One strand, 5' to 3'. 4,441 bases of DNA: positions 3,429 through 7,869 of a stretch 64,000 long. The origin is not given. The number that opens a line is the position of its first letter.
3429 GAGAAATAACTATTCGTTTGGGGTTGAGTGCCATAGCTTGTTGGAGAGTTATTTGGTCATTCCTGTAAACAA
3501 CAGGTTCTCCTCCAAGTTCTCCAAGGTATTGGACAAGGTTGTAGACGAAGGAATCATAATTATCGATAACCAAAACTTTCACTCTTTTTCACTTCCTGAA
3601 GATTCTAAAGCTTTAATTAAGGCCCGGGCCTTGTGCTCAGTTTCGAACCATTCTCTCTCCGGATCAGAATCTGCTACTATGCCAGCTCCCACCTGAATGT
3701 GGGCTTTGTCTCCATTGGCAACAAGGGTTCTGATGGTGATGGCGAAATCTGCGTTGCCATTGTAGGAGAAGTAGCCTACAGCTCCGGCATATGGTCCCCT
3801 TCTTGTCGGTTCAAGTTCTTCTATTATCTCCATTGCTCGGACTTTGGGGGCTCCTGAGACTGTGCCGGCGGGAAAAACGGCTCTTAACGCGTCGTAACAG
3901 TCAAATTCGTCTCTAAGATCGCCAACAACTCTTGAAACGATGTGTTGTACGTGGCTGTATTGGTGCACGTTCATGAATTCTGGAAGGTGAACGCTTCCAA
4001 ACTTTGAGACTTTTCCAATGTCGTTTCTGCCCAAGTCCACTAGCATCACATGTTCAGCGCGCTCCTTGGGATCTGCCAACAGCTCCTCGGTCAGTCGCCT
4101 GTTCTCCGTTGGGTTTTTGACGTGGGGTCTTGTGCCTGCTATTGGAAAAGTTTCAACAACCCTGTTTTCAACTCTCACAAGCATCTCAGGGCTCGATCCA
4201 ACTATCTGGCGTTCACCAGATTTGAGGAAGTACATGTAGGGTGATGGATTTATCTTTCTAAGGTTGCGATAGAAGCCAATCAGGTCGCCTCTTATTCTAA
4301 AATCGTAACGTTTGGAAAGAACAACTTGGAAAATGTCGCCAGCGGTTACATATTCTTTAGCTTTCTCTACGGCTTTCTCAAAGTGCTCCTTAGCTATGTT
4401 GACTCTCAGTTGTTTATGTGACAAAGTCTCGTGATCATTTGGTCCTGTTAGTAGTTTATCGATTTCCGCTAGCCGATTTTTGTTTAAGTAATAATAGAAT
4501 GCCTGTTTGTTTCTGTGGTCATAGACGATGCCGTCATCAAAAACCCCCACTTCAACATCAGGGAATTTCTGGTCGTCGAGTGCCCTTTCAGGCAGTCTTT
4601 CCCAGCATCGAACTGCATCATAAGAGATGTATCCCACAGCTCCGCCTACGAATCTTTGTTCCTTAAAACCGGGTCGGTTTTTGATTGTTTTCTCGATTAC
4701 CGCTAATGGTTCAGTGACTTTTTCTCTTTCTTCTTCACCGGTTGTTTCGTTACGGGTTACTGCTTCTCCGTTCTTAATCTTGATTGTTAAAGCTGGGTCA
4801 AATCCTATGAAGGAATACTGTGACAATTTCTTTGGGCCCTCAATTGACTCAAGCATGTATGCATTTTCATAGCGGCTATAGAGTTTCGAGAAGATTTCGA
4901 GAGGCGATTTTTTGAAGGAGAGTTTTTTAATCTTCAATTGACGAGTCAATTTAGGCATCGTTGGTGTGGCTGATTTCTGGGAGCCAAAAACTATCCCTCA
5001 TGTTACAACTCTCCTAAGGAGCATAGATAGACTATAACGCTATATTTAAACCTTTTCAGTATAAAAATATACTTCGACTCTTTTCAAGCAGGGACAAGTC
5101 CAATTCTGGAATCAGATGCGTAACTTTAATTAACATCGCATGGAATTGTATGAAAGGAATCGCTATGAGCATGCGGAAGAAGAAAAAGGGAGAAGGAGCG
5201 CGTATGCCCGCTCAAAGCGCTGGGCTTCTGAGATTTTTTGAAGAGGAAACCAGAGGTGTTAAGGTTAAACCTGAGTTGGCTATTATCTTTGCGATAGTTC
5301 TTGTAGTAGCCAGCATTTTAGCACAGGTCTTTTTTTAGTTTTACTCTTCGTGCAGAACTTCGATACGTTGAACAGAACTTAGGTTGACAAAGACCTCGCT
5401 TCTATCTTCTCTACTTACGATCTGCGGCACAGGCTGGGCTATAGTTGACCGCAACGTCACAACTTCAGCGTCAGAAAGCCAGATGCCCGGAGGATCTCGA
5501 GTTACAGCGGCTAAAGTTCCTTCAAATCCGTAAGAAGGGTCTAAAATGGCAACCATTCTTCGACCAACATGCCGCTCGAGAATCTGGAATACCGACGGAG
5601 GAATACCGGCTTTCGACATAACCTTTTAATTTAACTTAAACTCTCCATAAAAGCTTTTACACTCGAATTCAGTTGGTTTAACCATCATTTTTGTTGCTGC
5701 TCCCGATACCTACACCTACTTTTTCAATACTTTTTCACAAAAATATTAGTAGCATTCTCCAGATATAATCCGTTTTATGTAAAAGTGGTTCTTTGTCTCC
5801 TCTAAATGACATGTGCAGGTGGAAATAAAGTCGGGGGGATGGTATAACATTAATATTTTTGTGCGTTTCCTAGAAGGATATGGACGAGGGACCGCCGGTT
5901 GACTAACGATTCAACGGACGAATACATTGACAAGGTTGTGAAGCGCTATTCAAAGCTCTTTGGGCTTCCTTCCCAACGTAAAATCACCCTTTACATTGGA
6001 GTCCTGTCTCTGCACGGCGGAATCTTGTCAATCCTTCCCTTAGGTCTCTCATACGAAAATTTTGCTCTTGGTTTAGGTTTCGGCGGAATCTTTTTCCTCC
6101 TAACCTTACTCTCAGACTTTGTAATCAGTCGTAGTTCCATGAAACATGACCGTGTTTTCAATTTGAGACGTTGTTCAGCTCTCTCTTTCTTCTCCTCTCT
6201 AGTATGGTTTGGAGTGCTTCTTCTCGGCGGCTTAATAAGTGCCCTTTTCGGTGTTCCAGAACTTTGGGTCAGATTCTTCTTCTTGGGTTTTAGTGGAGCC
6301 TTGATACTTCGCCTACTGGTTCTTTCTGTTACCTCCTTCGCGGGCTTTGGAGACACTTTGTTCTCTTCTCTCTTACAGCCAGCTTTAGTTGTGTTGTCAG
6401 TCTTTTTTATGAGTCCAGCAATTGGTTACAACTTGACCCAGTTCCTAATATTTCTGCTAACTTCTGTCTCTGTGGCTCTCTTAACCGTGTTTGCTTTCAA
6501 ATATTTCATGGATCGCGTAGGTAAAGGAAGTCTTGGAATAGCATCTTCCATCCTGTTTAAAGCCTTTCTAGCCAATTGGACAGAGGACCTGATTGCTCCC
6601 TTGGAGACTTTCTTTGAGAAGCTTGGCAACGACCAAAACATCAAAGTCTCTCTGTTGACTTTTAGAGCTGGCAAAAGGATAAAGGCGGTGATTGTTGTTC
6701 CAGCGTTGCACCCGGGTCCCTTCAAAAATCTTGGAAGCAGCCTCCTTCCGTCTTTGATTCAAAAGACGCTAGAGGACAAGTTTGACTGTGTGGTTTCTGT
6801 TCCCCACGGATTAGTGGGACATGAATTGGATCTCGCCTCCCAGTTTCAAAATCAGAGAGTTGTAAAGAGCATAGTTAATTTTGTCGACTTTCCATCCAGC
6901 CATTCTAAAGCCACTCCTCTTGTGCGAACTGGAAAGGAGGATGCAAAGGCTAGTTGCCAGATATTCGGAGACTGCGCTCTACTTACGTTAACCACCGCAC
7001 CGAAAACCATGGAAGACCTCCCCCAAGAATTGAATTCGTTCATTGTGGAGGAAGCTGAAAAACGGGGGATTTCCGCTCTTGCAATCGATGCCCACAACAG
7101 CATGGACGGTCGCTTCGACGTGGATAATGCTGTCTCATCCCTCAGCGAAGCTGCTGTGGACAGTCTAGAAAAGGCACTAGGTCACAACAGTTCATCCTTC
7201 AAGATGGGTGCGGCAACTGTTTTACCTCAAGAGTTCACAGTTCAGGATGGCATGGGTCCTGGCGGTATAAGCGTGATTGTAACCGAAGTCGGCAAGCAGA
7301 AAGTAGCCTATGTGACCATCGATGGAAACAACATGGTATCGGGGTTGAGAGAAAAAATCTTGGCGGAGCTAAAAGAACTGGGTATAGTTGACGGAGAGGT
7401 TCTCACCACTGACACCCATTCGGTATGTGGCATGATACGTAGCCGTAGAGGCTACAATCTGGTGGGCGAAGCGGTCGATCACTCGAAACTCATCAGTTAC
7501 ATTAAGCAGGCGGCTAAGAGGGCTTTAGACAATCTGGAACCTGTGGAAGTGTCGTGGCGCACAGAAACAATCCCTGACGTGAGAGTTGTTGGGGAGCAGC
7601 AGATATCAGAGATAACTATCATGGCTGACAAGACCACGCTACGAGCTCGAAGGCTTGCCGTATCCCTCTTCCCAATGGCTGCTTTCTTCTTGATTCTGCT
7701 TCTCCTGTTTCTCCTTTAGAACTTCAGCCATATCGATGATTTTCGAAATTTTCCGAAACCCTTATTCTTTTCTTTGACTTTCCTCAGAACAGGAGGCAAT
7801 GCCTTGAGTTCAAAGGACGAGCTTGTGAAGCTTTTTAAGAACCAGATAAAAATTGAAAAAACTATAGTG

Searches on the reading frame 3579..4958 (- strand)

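Call 86: search_protein_families(library=pfam, proteins=[window:3579-4958:-], max_evalue=0.0001)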
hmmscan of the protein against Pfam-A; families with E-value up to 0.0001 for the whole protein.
window:3579-4958:- (459 aa): 2 families
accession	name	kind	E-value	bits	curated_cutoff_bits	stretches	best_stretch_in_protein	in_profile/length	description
PF00425.24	Chorismate_bind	-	1.7e-98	329.8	27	1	190-443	2-257/257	chorismate binding enzyme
PF04715.19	Anth_synt_I_N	-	6.3e-36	124.2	23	1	18-154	4-139/140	Anthranilate synthase component I, N terminal region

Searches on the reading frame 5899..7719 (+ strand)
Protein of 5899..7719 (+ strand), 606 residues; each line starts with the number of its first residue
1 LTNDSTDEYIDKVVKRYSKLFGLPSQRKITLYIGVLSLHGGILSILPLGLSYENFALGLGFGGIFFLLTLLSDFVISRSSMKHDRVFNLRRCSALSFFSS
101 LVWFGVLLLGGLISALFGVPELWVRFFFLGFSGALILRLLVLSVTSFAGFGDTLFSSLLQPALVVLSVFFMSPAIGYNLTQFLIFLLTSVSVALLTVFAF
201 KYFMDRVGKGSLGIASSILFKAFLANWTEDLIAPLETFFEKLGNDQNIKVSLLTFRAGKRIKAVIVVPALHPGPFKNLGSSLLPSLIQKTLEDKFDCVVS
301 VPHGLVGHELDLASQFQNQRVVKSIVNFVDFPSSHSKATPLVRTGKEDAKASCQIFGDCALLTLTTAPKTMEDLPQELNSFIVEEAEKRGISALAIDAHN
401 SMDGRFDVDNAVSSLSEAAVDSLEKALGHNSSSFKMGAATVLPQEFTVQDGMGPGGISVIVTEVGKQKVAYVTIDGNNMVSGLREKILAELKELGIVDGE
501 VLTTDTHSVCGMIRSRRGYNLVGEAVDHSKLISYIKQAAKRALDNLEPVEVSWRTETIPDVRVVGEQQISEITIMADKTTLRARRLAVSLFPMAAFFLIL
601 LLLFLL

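Call 36: search_protein_families(library=pfam, proteins=[window:5899-7719:+], max_evalue=0.01)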
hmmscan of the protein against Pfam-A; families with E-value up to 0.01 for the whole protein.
window:5899-7719:+ (606 aa): 1 family
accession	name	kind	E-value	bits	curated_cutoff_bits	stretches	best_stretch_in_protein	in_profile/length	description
PF09843.14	DUF2070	-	1.6e-121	406.8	30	1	15-597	3-560/561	Predicted membrane protein (DUF2070)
